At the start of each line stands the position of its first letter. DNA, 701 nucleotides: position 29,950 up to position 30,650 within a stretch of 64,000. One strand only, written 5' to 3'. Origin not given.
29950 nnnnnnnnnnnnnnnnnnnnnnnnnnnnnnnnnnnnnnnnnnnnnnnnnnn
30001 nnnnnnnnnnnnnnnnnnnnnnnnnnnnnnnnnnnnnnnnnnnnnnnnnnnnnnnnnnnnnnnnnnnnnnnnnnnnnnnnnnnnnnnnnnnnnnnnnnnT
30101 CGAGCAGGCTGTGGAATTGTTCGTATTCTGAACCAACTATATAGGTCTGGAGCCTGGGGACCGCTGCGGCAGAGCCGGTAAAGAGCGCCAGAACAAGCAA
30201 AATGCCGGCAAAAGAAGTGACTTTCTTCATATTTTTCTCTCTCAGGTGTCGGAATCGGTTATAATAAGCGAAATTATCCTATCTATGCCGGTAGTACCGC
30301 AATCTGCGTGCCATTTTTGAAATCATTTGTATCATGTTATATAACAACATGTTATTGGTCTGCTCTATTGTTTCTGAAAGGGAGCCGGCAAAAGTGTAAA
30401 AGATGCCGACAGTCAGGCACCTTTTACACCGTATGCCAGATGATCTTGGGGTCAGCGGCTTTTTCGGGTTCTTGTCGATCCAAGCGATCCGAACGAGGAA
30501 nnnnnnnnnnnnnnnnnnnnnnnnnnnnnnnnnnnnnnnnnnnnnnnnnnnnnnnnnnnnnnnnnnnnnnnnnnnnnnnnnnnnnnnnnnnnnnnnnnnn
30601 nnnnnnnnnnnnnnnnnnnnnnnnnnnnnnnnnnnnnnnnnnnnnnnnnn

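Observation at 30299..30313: Perfect-consensus sigma-54 promoter in front of the PEP-CTERM substrate genes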

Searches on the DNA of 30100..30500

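Call 31: search_rna_families(source=window, start=30100, end=30500, threshold=evalue, max_evalue=10)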
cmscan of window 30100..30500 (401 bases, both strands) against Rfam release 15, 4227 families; matches with E-value up to 10: 2.
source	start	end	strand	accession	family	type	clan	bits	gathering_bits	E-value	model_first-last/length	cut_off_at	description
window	30297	30369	+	RF02772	AilA_thermometer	Cis-reg; thermoregulator;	-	15.6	81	9.7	1-89/89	no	AilA 5' UTR thermometer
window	30375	30424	-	RF03416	mir-7383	Gene; miRNA;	-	14.6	88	3.9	1-59/59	no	mir-7383 microRNA precursor family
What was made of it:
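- Tried and rejected: Rfam gives only noise, with E-values of 3.9 and above (call 31).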
